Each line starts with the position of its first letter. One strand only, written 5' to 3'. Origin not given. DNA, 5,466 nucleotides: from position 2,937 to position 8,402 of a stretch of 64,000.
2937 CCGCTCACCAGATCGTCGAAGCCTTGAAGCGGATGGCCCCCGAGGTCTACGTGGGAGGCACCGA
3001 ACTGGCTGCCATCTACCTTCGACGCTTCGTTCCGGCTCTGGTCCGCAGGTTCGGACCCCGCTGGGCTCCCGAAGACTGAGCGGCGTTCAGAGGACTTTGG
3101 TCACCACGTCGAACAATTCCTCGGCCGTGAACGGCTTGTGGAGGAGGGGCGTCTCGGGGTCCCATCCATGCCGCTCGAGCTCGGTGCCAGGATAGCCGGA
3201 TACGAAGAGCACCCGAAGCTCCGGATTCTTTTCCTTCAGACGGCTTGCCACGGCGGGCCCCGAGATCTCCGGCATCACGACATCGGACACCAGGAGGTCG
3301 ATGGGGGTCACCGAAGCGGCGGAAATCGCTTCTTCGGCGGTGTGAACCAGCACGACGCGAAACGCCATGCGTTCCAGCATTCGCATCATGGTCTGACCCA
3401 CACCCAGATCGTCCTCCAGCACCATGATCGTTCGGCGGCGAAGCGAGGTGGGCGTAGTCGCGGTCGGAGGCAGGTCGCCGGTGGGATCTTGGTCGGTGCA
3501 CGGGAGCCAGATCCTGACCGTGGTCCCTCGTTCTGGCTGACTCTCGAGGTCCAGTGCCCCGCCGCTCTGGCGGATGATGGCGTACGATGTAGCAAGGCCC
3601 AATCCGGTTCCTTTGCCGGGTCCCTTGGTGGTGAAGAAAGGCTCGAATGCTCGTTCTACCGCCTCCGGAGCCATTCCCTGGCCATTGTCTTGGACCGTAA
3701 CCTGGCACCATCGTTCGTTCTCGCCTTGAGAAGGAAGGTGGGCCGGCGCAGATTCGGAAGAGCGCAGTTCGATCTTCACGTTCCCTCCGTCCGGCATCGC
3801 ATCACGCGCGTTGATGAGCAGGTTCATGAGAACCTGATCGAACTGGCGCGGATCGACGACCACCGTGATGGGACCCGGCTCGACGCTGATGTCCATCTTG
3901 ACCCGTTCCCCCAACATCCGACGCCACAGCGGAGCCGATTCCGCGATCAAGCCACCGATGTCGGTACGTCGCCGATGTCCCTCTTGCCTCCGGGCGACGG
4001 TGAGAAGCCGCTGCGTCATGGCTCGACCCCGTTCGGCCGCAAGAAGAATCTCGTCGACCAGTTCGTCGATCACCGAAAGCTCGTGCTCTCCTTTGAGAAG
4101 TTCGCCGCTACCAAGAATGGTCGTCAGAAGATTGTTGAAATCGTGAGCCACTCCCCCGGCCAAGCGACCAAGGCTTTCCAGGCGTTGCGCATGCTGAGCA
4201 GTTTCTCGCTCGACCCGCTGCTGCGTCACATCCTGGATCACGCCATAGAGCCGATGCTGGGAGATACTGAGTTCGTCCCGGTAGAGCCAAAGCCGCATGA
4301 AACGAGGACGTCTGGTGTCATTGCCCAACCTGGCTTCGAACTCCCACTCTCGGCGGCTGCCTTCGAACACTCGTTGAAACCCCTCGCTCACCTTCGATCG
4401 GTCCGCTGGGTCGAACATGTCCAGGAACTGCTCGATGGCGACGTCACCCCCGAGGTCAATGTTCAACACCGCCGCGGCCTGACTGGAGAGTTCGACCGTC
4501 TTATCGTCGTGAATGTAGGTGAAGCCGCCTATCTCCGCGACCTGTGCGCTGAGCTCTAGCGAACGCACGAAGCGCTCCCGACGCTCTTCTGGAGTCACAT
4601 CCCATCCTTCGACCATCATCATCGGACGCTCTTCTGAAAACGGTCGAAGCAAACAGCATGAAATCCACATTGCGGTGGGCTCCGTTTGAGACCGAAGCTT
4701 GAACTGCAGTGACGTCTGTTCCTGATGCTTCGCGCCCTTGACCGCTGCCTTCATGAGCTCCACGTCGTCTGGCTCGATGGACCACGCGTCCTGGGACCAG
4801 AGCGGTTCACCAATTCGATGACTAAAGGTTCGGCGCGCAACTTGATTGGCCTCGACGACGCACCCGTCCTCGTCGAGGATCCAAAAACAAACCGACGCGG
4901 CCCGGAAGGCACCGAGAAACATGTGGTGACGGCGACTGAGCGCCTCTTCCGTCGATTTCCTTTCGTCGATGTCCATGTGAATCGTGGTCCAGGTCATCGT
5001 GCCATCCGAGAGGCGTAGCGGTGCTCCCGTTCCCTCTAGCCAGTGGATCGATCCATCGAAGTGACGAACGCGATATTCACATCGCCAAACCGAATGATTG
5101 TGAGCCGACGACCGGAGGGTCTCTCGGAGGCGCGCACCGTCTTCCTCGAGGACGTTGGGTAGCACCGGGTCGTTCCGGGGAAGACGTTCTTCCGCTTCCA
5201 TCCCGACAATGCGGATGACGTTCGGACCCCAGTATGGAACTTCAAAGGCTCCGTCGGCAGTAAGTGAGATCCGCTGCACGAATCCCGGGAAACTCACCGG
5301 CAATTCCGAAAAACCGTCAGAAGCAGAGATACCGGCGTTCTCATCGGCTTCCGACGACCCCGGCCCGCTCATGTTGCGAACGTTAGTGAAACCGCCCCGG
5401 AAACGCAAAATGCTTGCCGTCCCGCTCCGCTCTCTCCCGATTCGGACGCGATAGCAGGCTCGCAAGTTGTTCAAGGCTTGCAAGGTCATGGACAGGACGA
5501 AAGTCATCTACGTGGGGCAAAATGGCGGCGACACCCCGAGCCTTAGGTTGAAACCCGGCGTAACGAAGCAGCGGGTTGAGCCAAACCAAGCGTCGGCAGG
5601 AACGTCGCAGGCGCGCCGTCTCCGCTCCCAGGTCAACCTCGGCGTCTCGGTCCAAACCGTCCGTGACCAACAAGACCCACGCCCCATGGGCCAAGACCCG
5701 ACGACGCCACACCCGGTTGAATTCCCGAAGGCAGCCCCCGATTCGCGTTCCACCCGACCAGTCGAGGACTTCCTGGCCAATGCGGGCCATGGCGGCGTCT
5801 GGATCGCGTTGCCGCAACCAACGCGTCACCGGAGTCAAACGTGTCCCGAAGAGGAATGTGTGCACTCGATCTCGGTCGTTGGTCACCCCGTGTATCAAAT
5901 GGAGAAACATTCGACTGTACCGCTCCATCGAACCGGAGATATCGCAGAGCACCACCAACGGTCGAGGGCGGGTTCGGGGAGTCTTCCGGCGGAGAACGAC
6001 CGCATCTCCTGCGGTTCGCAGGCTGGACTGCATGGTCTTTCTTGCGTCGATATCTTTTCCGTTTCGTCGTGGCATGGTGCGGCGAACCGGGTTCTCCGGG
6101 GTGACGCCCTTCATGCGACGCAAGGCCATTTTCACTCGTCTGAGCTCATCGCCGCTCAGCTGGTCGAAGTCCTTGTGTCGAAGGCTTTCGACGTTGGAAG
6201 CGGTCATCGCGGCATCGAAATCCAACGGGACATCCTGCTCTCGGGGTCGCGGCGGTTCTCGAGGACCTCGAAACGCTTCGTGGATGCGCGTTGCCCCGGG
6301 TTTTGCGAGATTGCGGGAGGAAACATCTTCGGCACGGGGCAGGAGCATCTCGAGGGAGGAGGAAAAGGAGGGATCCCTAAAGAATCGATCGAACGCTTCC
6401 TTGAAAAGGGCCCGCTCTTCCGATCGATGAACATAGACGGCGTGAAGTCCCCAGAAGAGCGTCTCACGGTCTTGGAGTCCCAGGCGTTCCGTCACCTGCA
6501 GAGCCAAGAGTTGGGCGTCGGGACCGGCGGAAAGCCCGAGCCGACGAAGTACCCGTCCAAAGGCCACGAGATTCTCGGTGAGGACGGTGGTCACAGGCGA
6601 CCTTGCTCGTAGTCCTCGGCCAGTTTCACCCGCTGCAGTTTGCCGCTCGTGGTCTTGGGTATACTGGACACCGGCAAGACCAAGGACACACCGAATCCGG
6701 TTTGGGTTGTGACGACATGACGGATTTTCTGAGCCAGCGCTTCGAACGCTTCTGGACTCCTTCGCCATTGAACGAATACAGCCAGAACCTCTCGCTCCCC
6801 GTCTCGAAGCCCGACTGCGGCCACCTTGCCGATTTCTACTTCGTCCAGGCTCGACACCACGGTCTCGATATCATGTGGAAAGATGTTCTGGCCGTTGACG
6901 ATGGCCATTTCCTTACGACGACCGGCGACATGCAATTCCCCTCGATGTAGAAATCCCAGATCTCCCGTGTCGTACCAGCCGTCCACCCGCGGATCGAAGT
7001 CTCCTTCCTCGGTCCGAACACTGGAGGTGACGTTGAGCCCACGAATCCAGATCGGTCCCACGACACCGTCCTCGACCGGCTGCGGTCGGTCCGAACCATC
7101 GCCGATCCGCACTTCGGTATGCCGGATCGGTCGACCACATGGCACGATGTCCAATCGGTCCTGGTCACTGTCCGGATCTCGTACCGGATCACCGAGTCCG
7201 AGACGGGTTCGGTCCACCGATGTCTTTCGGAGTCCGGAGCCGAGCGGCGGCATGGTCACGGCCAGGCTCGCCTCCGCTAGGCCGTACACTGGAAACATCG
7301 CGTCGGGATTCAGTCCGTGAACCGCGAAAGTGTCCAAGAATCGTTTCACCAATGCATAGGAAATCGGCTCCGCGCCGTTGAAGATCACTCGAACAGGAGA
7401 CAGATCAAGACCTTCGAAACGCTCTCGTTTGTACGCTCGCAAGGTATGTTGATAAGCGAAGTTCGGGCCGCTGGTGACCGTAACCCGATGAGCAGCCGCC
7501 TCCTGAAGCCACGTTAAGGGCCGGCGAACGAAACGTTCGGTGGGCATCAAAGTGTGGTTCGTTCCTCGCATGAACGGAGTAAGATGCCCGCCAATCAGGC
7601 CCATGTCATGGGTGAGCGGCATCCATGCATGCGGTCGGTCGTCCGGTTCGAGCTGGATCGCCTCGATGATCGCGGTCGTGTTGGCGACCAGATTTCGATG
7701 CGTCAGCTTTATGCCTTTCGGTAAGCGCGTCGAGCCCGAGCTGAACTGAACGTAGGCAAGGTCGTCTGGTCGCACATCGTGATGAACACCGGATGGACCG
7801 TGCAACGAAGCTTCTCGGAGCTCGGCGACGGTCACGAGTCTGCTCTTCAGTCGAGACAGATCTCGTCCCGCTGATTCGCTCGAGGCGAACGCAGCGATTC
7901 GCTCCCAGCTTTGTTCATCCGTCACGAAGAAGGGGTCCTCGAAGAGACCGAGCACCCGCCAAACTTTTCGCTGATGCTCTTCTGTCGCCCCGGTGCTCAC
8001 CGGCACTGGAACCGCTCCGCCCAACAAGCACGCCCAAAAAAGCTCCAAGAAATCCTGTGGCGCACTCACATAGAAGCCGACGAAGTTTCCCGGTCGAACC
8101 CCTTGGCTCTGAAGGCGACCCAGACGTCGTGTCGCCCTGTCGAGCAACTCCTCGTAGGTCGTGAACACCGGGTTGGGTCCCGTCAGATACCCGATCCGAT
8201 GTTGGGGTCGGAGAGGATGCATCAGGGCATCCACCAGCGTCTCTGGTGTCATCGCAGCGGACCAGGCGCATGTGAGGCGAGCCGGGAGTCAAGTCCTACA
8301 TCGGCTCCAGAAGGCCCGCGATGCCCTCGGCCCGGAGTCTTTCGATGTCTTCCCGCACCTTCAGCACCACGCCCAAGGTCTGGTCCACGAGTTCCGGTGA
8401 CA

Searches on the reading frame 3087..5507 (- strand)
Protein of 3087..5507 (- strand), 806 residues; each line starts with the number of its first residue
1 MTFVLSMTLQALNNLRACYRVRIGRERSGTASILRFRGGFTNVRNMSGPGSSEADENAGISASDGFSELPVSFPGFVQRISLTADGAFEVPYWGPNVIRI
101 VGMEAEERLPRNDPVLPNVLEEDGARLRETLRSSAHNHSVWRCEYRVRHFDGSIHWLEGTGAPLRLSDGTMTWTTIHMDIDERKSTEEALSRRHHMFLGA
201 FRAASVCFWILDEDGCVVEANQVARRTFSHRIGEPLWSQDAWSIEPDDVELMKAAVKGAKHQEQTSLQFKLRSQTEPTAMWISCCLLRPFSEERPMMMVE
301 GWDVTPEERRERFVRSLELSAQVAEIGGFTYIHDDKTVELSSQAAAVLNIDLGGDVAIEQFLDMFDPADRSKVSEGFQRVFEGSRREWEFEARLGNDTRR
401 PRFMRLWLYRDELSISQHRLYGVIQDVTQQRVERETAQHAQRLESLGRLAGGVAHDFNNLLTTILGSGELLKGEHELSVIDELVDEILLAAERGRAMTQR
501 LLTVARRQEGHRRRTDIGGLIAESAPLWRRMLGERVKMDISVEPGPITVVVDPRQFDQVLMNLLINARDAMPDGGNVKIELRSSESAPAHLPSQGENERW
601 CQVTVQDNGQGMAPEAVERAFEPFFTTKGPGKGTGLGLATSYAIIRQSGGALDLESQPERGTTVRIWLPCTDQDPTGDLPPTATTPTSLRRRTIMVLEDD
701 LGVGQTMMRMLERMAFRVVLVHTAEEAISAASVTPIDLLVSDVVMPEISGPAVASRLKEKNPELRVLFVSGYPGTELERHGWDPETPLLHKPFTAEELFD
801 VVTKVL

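Call 31: search_protein_families(library=pfam, proteins=[window:3087-5507:-], max_evalue=0.00001)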
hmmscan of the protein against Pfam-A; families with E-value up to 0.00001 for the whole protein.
window:3087-5507:- (806 aa): 6 families
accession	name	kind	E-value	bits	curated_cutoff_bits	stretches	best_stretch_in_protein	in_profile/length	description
PF02518.31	HATPase_c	-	2.8e-24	86.1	26.4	1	552-670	2-109/111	Histidine kinase-, DNA gyrase B-, and HSP90-like ATPase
PF08447.18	PAS_3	-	7.6e-16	58.6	25.6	1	92-171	3-82/89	PAS fold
PF00072.30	Response_reg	-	6.1e-13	49.4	30.2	1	694-802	1-110/111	Response regulator receiver domain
PF08448.16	PAS_4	-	4.4e-08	33.8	23.1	0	117-184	42-109/110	PAS fold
PF00512.31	HisKA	-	6.7e-08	32.9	26.9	1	446-510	2-66/66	His Kinase A (phospho-acceptor) domain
PF13426.13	PAS_9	-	4.4e-07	30.6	27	0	92-180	15-101/103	PAS domain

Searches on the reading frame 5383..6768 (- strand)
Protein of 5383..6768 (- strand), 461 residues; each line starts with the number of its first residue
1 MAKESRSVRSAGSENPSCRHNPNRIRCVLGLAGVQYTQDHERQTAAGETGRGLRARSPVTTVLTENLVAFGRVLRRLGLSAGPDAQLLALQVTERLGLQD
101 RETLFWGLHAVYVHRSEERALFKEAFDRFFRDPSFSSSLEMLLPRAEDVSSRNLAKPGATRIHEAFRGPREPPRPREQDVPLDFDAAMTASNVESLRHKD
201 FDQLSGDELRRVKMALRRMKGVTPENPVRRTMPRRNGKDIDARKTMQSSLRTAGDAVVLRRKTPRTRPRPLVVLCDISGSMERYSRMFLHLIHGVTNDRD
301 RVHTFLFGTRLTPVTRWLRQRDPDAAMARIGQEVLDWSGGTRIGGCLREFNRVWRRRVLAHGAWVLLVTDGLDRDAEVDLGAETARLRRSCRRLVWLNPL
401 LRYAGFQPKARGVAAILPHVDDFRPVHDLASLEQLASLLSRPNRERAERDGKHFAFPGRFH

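Call 31: search_protein_families(library=pfam, proteins=[window:5383-6768:-], max_evalue=0.00001)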
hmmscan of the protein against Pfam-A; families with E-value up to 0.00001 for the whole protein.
window:5383-6768:- (461 aa): 1 family
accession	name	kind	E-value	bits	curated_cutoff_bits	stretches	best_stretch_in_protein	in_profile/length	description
PF05762.20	VWA_CoxE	-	2e-67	227.3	26.4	1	223-432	10-222/222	VWA domain containing CoxE-like protein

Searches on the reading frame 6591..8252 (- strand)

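Call 31: search_protein_families(library=pfam, proteins=[window:6591-8252:-], max_evalue=0.00001)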
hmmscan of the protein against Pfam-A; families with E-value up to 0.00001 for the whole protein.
window:6591-8252:- (553 aa): 1 family
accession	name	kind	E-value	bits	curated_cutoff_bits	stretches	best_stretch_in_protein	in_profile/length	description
PF00501.34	AMP-binding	-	1.3e-53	182.6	29.9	1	31-410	22-381/384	AMP-binding enzyme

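Call 52: search_protein_families(library=pfam, proteins=[window:6591-8252:-], max_evalue=0.01)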
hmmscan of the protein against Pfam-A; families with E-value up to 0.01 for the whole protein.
window:6591-8252:- (553 aa): 3 families
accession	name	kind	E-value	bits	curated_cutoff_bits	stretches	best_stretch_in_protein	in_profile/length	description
PF00501.34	AMP-binding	-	1.3e-53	182.6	29.9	1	31-410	22-381/384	AMP-binding enzyme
PF14535.12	AMP-binding_C_2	-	0.00025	21.7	25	1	454-542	1-92/96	AMP-binding enzyme C-terminal domain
PF23024.1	AMP-dom_DIP2-like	-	0.0032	17.9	27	1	448-552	2-104/110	Disco-interacting protein 2-like, AMP domain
